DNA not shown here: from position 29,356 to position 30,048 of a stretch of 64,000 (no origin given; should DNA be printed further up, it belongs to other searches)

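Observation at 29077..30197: Low-GC island downstream of mnmE carrying an unknown helical protein and structured non-coding DNA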

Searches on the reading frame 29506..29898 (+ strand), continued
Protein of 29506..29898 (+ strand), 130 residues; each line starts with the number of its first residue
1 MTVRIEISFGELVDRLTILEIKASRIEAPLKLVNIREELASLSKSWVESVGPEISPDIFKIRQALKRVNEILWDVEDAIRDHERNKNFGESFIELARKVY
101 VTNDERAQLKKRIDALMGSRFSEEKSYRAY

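Call 23: search_solved_structures(query=A1, max_evalue=10, show_alignments=2)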
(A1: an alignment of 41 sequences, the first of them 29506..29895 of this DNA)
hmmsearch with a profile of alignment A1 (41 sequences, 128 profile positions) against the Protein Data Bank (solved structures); distinct sequences matched with E-value up to 10: 7.
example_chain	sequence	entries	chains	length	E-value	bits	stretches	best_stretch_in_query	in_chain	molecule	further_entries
3jqh_A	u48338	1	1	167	7.9e-06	29.2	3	11-68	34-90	C-type lectin domain family 4 member M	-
7jty_B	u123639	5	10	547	0.08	16.3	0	51-87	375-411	Glucosidase 2 subunit beta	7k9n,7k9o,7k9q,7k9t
7kad_B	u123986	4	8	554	0.083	16.2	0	51-87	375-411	Glucosidase 2 subunit beta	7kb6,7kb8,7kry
6tj1_A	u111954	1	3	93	0.27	14.6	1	49-87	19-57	De novo designed WSHC6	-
9okb_C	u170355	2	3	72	0.61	13.4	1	25-87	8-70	CS-3 | DASH complex subunit DAD4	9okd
8tve_A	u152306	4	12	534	5.4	10.4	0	42-107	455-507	Langya henipavirus fusion protein in postfusion state | Langya henipavirus fusion protein in prefusion state | Langya henipavirus postfusion F protein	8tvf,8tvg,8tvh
8d43_B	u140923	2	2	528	6.5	10.1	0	54-87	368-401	Glucosidase 2 subunit beta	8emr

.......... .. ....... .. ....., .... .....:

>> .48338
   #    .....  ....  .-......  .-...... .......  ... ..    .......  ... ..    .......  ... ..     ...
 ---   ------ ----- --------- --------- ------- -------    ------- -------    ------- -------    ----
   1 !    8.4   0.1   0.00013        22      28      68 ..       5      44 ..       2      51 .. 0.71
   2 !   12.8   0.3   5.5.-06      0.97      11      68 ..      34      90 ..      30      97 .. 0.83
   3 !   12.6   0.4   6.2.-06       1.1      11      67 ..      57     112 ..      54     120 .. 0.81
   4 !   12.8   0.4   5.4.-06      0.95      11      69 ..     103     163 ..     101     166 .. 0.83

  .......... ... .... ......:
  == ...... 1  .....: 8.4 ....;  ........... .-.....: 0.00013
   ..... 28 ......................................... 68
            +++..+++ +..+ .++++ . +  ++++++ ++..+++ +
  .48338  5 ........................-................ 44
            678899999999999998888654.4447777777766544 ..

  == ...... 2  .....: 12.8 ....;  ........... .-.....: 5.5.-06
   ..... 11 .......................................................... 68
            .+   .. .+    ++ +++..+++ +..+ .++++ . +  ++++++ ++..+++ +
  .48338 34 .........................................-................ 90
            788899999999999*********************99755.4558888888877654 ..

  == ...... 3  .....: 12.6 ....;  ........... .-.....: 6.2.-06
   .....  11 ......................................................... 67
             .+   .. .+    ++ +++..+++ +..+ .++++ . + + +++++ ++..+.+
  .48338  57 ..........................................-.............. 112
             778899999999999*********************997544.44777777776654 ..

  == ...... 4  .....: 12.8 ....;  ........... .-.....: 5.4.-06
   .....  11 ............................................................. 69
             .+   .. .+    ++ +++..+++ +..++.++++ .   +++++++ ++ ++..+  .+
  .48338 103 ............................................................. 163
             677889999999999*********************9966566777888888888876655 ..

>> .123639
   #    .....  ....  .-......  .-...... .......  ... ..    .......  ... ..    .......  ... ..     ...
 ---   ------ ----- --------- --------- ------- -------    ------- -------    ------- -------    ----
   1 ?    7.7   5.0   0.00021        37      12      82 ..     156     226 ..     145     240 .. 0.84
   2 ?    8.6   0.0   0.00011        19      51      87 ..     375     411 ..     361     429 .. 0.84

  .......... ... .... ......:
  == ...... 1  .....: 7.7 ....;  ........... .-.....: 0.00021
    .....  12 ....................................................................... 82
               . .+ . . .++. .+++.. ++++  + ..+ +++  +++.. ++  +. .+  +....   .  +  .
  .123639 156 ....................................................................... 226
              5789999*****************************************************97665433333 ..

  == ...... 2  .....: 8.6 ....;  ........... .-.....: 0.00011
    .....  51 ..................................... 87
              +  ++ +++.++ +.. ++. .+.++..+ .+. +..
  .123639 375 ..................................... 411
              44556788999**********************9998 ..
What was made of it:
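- The PDB sequence search gives only coiled-coil noise (call 23).
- Tried and rejected: The PDB sequence-profile search returned coiled-coil noise (call 23).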

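Call 37: search_protein_representatives(alignment_id=A1)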
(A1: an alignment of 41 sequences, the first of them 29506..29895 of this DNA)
Query: 41 sequences, 128 profile positions. Proteins with E-value up to 0.001 (for the whole library): 8190; up to 1e-10: 5185; up to 1e-30: 1438. The best 150 are listed.
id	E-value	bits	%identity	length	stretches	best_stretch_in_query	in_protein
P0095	2.8e-83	292.6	-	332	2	2-128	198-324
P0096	1.2e-81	287.3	-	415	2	3-128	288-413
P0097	3.4e-74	263.2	-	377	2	3-125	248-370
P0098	5.0e-73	259.5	-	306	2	3-125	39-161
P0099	1.6e-71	254.6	-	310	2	3-128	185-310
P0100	1.8e-68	244.8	-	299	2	3-126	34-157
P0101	6.6e-68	242.9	-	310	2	3-128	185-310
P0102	1.2e-67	242.1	-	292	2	3-128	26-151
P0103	1.8e-66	238.3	-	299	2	3-128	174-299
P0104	2.4e-60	218.4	-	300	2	3-127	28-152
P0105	1.2e-52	193.6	-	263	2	2-128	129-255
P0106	6.7e-51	187.9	-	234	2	3-128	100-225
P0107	2.3e-50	186.2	-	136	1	1-128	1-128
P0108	2.3e-48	179.7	-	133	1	1-128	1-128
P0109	2.5e-48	179.6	-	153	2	20-128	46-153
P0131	5.1e-45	168.9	-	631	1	2-128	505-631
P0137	7.8e-45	168.3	-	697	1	2-128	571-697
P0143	1.1e-44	167.8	-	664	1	2-128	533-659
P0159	6.0e-44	165.4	-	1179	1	2-128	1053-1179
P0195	2.6e-43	163.4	-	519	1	3-128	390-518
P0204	4.4e-43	162.7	-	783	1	4-126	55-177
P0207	5.3e-43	162.4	-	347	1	4-128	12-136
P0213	6.1e-43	162.2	-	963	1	3-127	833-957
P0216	6.8e-43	162.0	-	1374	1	5-128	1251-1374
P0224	9.3e-43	161.6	-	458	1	4-128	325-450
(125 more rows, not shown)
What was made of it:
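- Tandem duplicates exist (call 37).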

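Call 38: search_protein_families(library=pfam, proteins=[P0131, P0137, P0143, P0159, P0204, P0207, P0213, P0216, P0195, P0224], max_evalue=0.001)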
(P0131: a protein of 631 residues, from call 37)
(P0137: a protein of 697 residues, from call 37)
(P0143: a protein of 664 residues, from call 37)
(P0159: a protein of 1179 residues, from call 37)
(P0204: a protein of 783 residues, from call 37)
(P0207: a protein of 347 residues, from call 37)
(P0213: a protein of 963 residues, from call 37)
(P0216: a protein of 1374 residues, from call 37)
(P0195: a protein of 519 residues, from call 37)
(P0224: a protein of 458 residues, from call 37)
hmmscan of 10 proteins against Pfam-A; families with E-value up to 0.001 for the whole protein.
P0131 (631 aa): 17 families
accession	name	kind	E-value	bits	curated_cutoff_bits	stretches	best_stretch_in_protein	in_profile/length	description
PF14559.12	TPR_19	-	7e-15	55.6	25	2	97-143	9-55/68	Tetratricopeptide repeat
PF13432.12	TPR_16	-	1.4e-14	54.7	32.7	3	16-78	2-64/65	Tetratricopeptide repeat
PF07719.23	TPR_2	-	2.3e-12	46.4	27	0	46-78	2-34/34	Tetratricopeptide repeat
PF13424.12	TPR_12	-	3.6e-11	43.5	30.1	1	151-204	6-61/77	Tetratricopeptide repeat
PF13374.12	TPR_10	-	3.6e-11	43.1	27.5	1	115-141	4-30/42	Tetratricopeptide repeat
PF00515.34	TPR_1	-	6.3e-10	38.9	27.8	0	117-144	5-32/34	Tetratricopeptide repeat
PF13428.12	TPR_14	-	3.1e-08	34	23.5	0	14-53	4-43/44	Tetratricopeptide repeat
PF24575.1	TPR_Slam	-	6.1e-08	33.5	35.2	1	14-66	50-102/104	Surface lipoprotein assembly modifier, N-terminal TPR repeats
PF13181.12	TPR_8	-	3.2e-07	30.4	25.7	0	117-144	5-32/34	Tetratricopeptide repeat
PF13431.12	TPR_17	-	2.9e-06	27.6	24.4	0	108-133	8-33/34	Tetratricopeptide repeat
PF13176.12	TPR_7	-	4.4e-06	26.8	27.9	0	118-142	4-30/36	Tetratricopeptide repeat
PF19662.4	DUF6165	-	1.5e-05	25.2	27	1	508-629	3-116/134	Family of unknown function (DUF6165)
PF01075.23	Glyco_transf_9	-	4.7e-05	23.3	22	1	411-441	175-205/247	Glycosyltransferase family 9 (heptosyltransferase)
PF12688.13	TPR_5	-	5.1e-05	23.9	24.2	0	125-180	13-71/119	Tetratrico peptide repeat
PF13414.12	TPR_11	-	6.9e-05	22.9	26.8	0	24-57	7-40/42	TPR repeat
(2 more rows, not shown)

P0137 (697 aa): 28 families (the best 25 are shown)
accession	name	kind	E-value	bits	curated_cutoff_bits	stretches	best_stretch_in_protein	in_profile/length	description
PF00515.34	TPR_1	-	1.4e-41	139.1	27.8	2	72-104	2-34/34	Tetratricopeptide repeat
PF07719.23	TPR_2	-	5.5e-41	135.7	27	4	72-104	2-34/34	Tetratricopeptide repeat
PF13414.12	TPR_11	-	1.1e-38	131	26.8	3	78-115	1-38/42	TPR repeat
PF13431.12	TPR_17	-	7.1e-38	126.1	24.4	2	94-125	2-33/34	Tetratricopeptide repeat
PF13432.12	TPR_16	-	3.3e-36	123.8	32.7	4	145-206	3-64/65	Tetratricopeptide repeat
PF14559.12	TPR_19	-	3.7e-30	104.5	25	4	84-142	4-62/68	Tetratricopeptide repeat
PF13424.12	TPR_12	-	4.2e-29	101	30.1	3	108-169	6-75/77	Tetratricopeptide repeat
PF13181.12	TPR_8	-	4.4e-29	98.6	25.7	2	73-104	3-34/34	Tetratricopeptide repeat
PF13428.12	TPR_14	-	3e-28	95.8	23.5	3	75-113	5-43/44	Tetratricopeptide repeat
PF13176.12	TPR_7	-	3.1e-25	86.5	27.9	1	75-106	3-34/36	Tetratricopeptide repeat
PF13374.12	TPR_10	-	2.6e-21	75.4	27.5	1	70-101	1-32/42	Tetratricopeptide repeat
PF23914.1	TPR_CcmH_CycH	-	2.1e-14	54.1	42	1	128-236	39-150/158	Cytochrome c-type biogenesis protein H TPR domain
PF24575.1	TPR_Slam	-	9.7e-13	48.9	35.2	0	180-224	54-98/104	Surface lipoprotein assembly modifier, N-terminal TPR repeats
PF07721.20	TPR_4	-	4.5e-12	45.8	27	0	72-96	2-26/26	Tetratricopeptide repeat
PF13174.12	TPR_6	-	2.4e-11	44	26.3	0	76-103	5-32/33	Tetratricopeptide repeat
PF19662.4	DUF6165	-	2.9e-06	27.5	27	1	574-695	3-116/134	Family of unknown function (DUF6165)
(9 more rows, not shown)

P0143 (664 aa): 13 families
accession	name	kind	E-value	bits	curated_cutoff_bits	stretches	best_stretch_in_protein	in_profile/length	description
PF13181.12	TPR_8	-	1.4e-11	44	25.7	0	164-190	5-31/34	Tetratricopeptide repeat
PF07719.23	TPR_2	-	1.9e-11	43.6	27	1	26-56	3-33/34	Tetratricopeptide repeat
PF00515.34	TPR_1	-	3.3e-11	42.9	27.8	0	26-56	3-33/34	Tetratricopeptide repeat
PF19662.4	DUF6165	-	2.5e-10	40.6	27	1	538-658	5-117/134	Family of unknown function (DUF6165)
PF14559.12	TPR_19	-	7.3e-10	39.5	25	1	34-98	1-65/68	Tetratricopeptide repeat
PF13428.12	TPR_14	-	2.5e-09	37.3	23.5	0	61-100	4-43/44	Tetratricopeptide repeat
PF13414.12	TPR_11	-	5.7e-06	26.4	26.8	0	67-94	3-30/42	TPR repeat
PF13424.12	TPR_12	-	9e-06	26.2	30.1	0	26-84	5-71/77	Tetratricopeptide repeat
PF12895.13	ANAPC3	-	3.2e-05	24.6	27.2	0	143-213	6-75/82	Anaphase-promoting complex, cyclosome, subunit 3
PF13432.12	TPR_16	-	5.2e-05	24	32.7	0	67-93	6-32/65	Tetratricopeptide repeat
PF13174.12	TPR_6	-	0.00022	22.1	26.3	0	26-57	2-33/33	Tetratricopeptide repeat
PF13371.12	TPR_9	-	0.00035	21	35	0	32-92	3-63/73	Tetratricopeptide repeat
PF13431.12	TPR_17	-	0.00042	20.8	24.4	0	47-76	2-31/34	Tetratricopeptide repeat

P0159 (1179 aa): 32 families (the best 25 are shown)
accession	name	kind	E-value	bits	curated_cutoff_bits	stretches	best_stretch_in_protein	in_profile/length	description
PF00515.34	TPR_1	-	1.1e-64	212.2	27.8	5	117-147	4-34/34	Tetratricopeptide repeat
PF07719.23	TPR_2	-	1.3e-63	206.3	27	7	616-647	2-33/34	Tetratricopeptide repeat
PF13181.12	TPR_8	-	5.4e-57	185.6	25.7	5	615-647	1-33/34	Tetratricopeptide repeat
PF13414.12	TPR_11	-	7.3e-54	179.7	26.8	5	622-663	1-42/42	TPR repeat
PF13432.12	TPR_16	-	2.3e-50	169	32.7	5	624-681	6-63/65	Tetratricopeptide repeat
PF13431.12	TPR_17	-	1.2e-48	159.7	24.4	4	638-669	2-33/34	Tetratricopeptide repeat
PF13428.12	TPR_14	-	3.9e-39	129.5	23.5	3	621-656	7-42/44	Tetratricopeptide repeat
PF14559.12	TPR_19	-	2.4e-37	127.5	25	7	625-681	1-57/68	Tetratricopeptide repeat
PF13424.12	TPR_12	-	4e-36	123.5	30.1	4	614-680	2-76/77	Tetratricopeptide repeat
PF13374.12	TPR_10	-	2.4e-29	100.9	27.5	3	615-644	2-31/42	Tetratricopeptide repeat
PF13176.12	TPR_7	-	9.8e-28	94.3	27.9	0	14-44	1-33/36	Tetratricopeptide repeat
PF13371.12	TPR_9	-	6.6e-23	81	35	2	639-685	19-61/73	Tetratricopeptide repeat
PF07721.20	TPR_4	-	1.3e-20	72.3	27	0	615-640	1-26/26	Tetratricopeptide repeat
PF13174.12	TPR_6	-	6.8e-20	70.7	26.3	0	621-648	6-33/33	Tetratricopeptide repeat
PF23914.1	TPR_CcmH_CycH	-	1.7e-19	70.6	42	2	578-679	47-151/158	Cytochrome c-type biogenesis protein H TPR domain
PF19662.4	DUF6165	-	1.2e-07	32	27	1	1057-1177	4-116/134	Family of unknown function (DUF6165)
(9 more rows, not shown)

P0204 (783 aa): 22 families
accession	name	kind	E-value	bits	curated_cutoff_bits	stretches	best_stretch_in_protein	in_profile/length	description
PF00515.34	TPR_1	-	1.1e-21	76.1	27.8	2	314-346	2-34/34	Tetratricopeptide repeat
PF13414.12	TPR_11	-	1.7e-20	72.9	26.8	2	325-352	6-33/42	TPR repeat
PF07719.23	TPR_2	-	1.7e-20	71.8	27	2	314-346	2-34/34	Tetratricopeptide repeat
PF13432.12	TPR_16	-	7.8e-16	58.6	32.7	3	263-312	15-64/65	Tetratricopeptide repeat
PF13431.12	TPR_17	-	4.6e-15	55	24.4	1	302-333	2-33/34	Tetratricopeptide repeat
PF13181.12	TPR_8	-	6e-15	54.5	25.7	2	314-346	2-34/34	Tetratricopeptide repeat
PF13424.12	TPR_12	-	1.1e-14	54.8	30.1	2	274-310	40-76/77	Tetratricopeptide repeat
PF00534.26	Glycos_transf_1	-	2.2e-12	47.3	26.4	1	549-743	11-169/172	Glycosyl transferases group 1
PF13371.12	TPR_9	-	1e-11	45.1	35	1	291-350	7-66/73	Tetratricopeptide repeat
PF20706.3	GT4-conflict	-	8.9e-11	41.8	26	1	644-759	273-385/385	Family 4 Glycosyltransferase in conflict systems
PF14559.12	TPR_19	-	1.1e-10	42.2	25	2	292-350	4-62/68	Tetratricopeptide repeat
PF13692.12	Glyco_trans_1_4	-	1.4e-10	42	27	1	626-697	54-120/142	Glycosyl transferases group 1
PF13176.12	TPR_7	-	1e-08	35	27.9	1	281-314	1-34/36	Tetratricopeptide repeat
PF13428.12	TPR_14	-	2.4e-08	34.3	23.5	0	214-252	4-42/44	Tetratricopeptide repeat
PF19662.4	DUF6165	-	3.2e-08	33.8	27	1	58-177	5-116/134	Family of unknown function (DUF6165)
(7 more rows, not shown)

P0207 (347 aa): 2 families
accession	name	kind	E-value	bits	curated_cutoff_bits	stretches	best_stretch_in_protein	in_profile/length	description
PF05050.19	Methyltransf_21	-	1.2e-18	68.2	22.7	1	206-339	1-147/173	Methyltransferase FkbM domain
PF19662.4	DUF6165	-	4.7e-11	43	27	1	14-135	4-117/134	Family of unknown function (DUF6165)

P0213 (963 aa): 41 families (the best 25 are shown)
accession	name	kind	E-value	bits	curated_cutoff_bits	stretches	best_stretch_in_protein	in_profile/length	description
PF13414.12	TPR_11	-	3.3e-115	376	26.8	11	453-494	1-42/42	TPR repeat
PF00515.34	TPR_1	-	4.3e-112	362.3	27.8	10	446-479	1-34/34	Tetratricopeptide repeat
PF07719.23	TPR_2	-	1.5e-97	312.2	27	9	446-479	1-34/34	Tetratricopeptide repeat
PF13431.12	TPR_17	-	6.7e-80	257.2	24.4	5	468-500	1-33/34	Tetratricopeptide repeat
PF13181.12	TPR_8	-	2.1e-79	255.4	25.7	5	446-479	1-34/34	Tetratricopeptide repeat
PF13432.12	TPR_16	-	2.4e-74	245.7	32.7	12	213-276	2-65/65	Tetratricopeptide repeat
PF13424.12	TPR_12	-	1.4e-63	211.5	30.1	8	446-510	3-75/77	Tetratricopeptide repeat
PF14559.12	TPR_19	-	3.1e-52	175.2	25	6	288-350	3-64/68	Tetratricopeptide repeat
PF13176.12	TPR_7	-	1.2e-47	156.3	27.9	0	482-511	1-32/36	Tetratricopeptide repeat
PF13428.12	TPR_14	-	1.3e-47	155.7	23.5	2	107-148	2-43/44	Tetratricopeptide repeat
PF13374.12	TPR_10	-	1.8e-44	149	27.5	3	446-476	2-32/42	Tetratricopeptide repeat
PF23914.1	TPR_CcmH_CycH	-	1.1e-32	113.5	42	2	349-441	55-150/158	Cytochrome c-type biogenesis protein H TPR domain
PF13371.12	TPR_9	-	2.7e-29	101.4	35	6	185-245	6-66/73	Tetratricopeptide repeat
PF13174.12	TPR_6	-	2.4e-23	81.6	26.3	0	486-513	6-33/33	Tetratricopeptide repeat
PF25063.1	ARM_TT21_C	-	5e-20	72.7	35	2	108-194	97-184/209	Tetratricopeptide repeat protein 21 C-terminal ARM domain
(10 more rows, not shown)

P0216 (1374 aa): 29 families (the best 25 are shown)
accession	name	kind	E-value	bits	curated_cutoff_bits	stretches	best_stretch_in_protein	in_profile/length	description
PF00515.34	TPR_1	-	2.6e-102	331.3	27.8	12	129-161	2-34/34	Tetratricopeptide repeat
PF07719.23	TPR_2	-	5.4e-97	310.5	27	10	128-161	1-34/34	Tetratricopeptide repeat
PF13414.12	TPR_11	-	1.8e-96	316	26.8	11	137-176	3-42/42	TPR repeat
PF13181.12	TPR_8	-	2e-69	224.3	25.7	2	133-161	6-34/34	Tetratricopeptide repeat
PF13424.12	TPR_12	-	4.4e-69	229.1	30.1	8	264-329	3-76/77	Tetratricopeptide repeat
PF13431.12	TPR_17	-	4.1e-67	217.3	24.4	3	151-182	2-33/34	Tetratricopeptide repeat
PF13432.12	TPR_16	-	3e-66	219.8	32.7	11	700-761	2-64/65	Tetratricopeptide repeat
PF13428.12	TPR_14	-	8.2e-49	159.4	23.5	1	729-769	2-42/44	Tetratricopeptide repeat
PF14559.12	TPR_19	-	1.3e-46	157.2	25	6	140-202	3-65/68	Tetratricopeptide repeat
PF13374.12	TPR_10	-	8.6e-46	153.1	27.5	3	264-293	2-31/42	Tetratricopeptide repeat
PF13176.12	TPR_7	-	4.7e-35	117.1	27.9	1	131-161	2-32/36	Tetratricopeptide repeat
PF13371.12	TPR_9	-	1.6e-29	102.1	35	2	313-370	10-67/73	Tetratricopeptide repeat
PF13174.12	TPR_6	-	9.4e-27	92.2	26.3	0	730-761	2-33/33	Tetratricopeptide repeat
PF23914.1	TPR_CcmH_CycH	-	6.7e-26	91.4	42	2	67-191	22-150/158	Cytochrome c-type biogenesis protein H TPR domain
PF07721.20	TPR_4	-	7e-15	54.5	27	0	903-923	6-26/26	Tetratricopeptide repeat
PF19662.4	DUF6165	-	3e-08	33.9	27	1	1253-1372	5-116/134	Family of unknown function (DUF6165)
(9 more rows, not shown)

P0195 (519 aa): 20 families
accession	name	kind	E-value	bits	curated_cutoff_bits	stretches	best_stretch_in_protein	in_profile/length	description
PF13181.12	TPR_8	-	2.8e-30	102.3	25.7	3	156-185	2-31/34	Tetratricopeptide repeat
PF13414.12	TPR_11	-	2.2e-27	94.9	26.8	2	61-100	2-41/42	TPR repeat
PF07719.23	TPR_2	-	5.9e-26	88.8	27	3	156-184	2-30/34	Tetratricopeptide repeat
PF00515.34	TPR_1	-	5.7e-25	86.5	27.8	2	156-185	2-31/34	Tetratricopeptide repeat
PF13432.12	TPR_16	-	6.2e-18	65.3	32.7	2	58-117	2-61/65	Tetratricopeptide repeat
PF13428.12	TPR_14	-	1.4e-15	56.7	23.5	0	55-91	3-39/44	Tetratricopeptide repeat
PF14559.12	TPR_19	-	3.2e-14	53.4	25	1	64-119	2-57/68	Tetratricopeptide repeat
PF13431.12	TPR_17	-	7.3e-13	48.1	24.4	1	143-175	1-33/34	Tetratricopeptide repeat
PF13176.12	TPR_7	-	9.5e-12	44.5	27.9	0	158-189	2-33/36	Tetratricopeptide repeat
PF13371.12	TPR_9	-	1.1e-11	45.1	35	1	135-191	9-65/73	Tetratricopeptide repeat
PF13424.12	TPR_12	-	4.4e-11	43.3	30.1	1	63-117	13-75/77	Tetratricopeptide repeat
PF13174.12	TPR_6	-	3.6e-08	34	26.3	0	158-183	3-28/33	Tetratricopeptide repeat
PF12895.13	ANAPC3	-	1.3e-07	32.3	27.2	1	59-112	29-81/82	Anaphase-promoting complex, cyclosome, subunit 3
PF24575.1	TPR_Slam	-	5.6e-06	27.2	35.2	0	55-98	49-92/104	Surface lipoprotein assembly modifier, N-terminal TPR repeats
PF12569.14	NatA_aux_su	-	6.4e-06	25.8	33.3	1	117-187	188-258/515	N-terminal acetyltransferase A, auxiliary subunit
PF19662.4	DUF6165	-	1.1e-05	25.7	27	1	392-516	3-116/134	Family of unknown function (DUF6165)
PF14063.11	DUF4254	-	9.9e-05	22.6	27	0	450-509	4-60/144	Protein of unknown function (DUF4254)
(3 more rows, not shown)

P0224 (458 aa): 3 families
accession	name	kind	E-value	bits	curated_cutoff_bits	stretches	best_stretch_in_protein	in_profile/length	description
PF19662.4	DUF6165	-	1.7e-06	28.2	27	1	325-451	2-119/134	Family of unknown function (DUF6165)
PF14063.11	DUF4254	-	0.00016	22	27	0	381-441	3-60/144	Protein of unknown function (DUF4254)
PF01075.23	Glyco_transf_9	-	0.00017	21.4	22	1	224-254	175-205/247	Glycosyltransferase family 9 (heptosyltransferase)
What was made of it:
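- TPR-GT9-DUF6165, GT9-DUF6165, DUF6165-TPR-GT4 and DUF6165-FkbM (call 38).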
